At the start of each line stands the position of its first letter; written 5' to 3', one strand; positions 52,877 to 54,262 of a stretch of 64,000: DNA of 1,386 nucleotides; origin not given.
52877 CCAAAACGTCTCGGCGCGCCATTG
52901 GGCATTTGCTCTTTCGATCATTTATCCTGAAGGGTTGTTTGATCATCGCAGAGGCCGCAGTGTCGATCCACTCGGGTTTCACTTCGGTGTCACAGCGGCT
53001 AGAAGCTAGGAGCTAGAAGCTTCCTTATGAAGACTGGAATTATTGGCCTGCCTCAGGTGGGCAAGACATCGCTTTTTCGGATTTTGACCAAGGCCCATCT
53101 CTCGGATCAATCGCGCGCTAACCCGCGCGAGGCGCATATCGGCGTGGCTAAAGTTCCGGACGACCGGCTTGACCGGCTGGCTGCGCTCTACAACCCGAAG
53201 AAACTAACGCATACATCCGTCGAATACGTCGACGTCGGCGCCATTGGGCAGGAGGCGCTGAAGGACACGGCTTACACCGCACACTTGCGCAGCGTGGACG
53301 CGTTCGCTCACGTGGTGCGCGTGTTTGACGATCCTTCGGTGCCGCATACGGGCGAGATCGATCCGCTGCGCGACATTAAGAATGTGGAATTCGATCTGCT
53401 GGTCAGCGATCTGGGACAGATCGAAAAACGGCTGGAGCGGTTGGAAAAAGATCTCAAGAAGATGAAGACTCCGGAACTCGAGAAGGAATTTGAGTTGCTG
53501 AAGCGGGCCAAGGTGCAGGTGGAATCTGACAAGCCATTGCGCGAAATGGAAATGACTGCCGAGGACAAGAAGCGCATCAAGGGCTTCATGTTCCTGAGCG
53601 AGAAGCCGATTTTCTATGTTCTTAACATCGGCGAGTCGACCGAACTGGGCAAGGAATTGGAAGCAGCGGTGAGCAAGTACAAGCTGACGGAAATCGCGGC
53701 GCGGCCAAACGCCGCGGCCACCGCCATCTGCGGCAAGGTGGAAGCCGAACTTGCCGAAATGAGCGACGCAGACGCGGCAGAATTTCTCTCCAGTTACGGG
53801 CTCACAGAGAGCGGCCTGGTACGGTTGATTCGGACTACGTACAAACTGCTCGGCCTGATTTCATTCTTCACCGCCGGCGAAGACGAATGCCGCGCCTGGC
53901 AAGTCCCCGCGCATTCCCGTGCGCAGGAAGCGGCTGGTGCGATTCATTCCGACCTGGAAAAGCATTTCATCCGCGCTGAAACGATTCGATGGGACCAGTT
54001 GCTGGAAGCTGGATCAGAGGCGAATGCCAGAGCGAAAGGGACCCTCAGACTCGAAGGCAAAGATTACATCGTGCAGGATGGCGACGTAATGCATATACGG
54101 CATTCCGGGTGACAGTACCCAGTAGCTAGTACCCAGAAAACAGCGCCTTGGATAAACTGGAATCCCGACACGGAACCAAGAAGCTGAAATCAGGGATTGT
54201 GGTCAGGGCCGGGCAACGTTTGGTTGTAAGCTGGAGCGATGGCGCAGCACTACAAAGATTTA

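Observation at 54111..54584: Word-hairpin arms bracketing a decayed 23S-IVS/Avd-family four-helix-bundle gene: an IVS-like cassette outside rRNA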

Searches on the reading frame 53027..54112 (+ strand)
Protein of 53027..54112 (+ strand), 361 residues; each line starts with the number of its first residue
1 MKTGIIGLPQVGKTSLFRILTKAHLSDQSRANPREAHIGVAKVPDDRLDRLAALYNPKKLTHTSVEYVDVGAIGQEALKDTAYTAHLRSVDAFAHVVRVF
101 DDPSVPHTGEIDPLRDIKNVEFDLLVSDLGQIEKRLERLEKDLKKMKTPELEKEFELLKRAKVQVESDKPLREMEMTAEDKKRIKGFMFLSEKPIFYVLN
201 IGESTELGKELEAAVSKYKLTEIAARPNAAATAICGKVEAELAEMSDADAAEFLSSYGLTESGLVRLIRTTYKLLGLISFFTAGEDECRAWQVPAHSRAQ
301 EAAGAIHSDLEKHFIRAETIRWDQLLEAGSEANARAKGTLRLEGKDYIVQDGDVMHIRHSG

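Call 4: search_protein_families(library=pfam, proteins=[window:53027-54112:+], max_evalue=0.01)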
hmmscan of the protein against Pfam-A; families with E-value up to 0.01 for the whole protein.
window:53027-54112:+ (361 aa): 2 families
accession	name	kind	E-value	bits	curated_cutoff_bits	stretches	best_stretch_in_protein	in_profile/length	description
PF06071.19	YchF-GTPase_C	-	4.6e-35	120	27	1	277-359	1-83/84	Protein of unknown function (DUF933)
PF01926.29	MMR_HSR1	-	0.00017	22.1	21.9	1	3-108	2-86/113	50S ribosome-binding GTPase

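Call 53: find_encoding_contigs(protein=window:53027-54112:+, flank=2500, max_places=10)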
Protein window:53027-54112:+ (361 aa): 7 contigs read that carry it; 6 places shown.
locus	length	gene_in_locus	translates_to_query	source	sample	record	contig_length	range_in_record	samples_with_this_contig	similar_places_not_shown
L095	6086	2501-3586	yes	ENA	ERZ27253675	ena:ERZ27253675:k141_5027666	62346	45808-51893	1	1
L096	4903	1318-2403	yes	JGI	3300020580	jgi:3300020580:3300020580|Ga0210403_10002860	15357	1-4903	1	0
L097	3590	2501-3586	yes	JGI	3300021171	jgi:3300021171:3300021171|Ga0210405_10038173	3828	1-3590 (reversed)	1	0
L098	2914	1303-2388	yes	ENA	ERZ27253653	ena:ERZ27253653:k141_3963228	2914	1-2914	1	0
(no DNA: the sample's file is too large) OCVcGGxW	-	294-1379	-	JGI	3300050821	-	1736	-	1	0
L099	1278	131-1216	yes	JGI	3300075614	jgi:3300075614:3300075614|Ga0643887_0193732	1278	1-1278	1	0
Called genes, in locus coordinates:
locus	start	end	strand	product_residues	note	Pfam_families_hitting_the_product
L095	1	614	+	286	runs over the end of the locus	PF01435:Peptidase_M48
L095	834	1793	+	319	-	PF20030:bpMoxR, PF05496:RuvB_N (faint), PF00004:AAA, PF07726:AAA_3, PF07728:AAA_5, PF17863:AAA_lid_2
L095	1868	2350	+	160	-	PF13664:DUF4149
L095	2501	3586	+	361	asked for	PF06071:YchF-GTPase_C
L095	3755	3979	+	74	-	PF05635:23S_rRNA_IVP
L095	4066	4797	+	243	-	PF02535:Zip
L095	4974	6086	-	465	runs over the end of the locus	PF24681:Kelch_KLHDC2_KLHL20_DRC7 (weak)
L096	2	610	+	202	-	?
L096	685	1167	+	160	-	PF13664:DUF4149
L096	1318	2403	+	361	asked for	PF06071:YchF-GTPase_C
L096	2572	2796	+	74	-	PF05635:23S_rRNA_IVP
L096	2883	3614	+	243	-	PF02535:Zip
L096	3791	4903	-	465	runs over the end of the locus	PF24681:Kelch_KLHDC2_KLHL20_DRC7 (weak)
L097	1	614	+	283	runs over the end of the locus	?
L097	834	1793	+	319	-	PF20030:bpMoxR, PF05496:RuvB_N (faint), PF00004:AAA, PF07726:AAA_3, PF07728:AAA_5, PF17863:AAA_lid_2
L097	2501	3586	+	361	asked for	PF06071:YchF-GTPase_C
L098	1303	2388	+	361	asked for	PF06071:YchF-GTPase_C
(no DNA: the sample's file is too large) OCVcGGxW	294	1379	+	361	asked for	PF06071:YchF-GTPase_C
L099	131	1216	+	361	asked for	PF06071:YchF-GTPase_C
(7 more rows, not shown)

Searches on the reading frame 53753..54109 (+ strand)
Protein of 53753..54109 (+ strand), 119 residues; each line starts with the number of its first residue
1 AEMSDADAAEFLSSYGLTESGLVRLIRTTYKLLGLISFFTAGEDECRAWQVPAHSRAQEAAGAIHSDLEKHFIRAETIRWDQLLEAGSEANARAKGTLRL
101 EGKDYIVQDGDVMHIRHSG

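Call 56: find_related_loci(query=window:53753-54109:+, collection=metagenome_contigs, flank=1600)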
Query window:53753-54109:+ (119 aa) in metagenome_contigs; peptide patterns used: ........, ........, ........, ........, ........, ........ (x = any residue, [..] = any of these).
600 stretches matched a pattern (row limit reached: there are more); 578 encode a relative of the query (tblastn E <= 1e-3); the best 80 are kept; 80 distinct loci.
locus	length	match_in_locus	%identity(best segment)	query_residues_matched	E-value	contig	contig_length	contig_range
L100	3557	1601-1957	99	1-119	2e-78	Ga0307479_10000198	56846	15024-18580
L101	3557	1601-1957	98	1-119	2e-78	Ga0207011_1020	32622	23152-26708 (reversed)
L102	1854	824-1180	99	1-119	1e-81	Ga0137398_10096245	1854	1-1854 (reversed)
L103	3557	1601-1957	99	1-119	2e-78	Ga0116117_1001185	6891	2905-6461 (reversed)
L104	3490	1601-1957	97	1-119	5e-78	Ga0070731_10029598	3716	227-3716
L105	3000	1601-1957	98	1-119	3e-78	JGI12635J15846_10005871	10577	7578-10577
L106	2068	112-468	99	1-119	4e-79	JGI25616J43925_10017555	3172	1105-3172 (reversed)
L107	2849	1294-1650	98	1-119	6e-79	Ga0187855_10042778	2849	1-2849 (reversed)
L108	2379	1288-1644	97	1-119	5e-79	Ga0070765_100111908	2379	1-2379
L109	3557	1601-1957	97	1-119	7e-77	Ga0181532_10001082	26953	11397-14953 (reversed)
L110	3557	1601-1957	96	1-119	7e-77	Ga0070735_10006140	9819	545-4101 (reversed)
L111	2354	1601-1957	96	1-119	2e-77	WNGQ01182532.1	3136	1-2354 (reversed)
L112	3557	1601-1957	95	1-119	7e-77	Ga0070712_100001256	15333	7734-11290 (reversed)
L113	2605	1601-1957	96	1-119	4e-77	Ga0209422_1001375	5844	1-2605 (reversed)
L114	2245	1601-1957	97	1-119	2e-77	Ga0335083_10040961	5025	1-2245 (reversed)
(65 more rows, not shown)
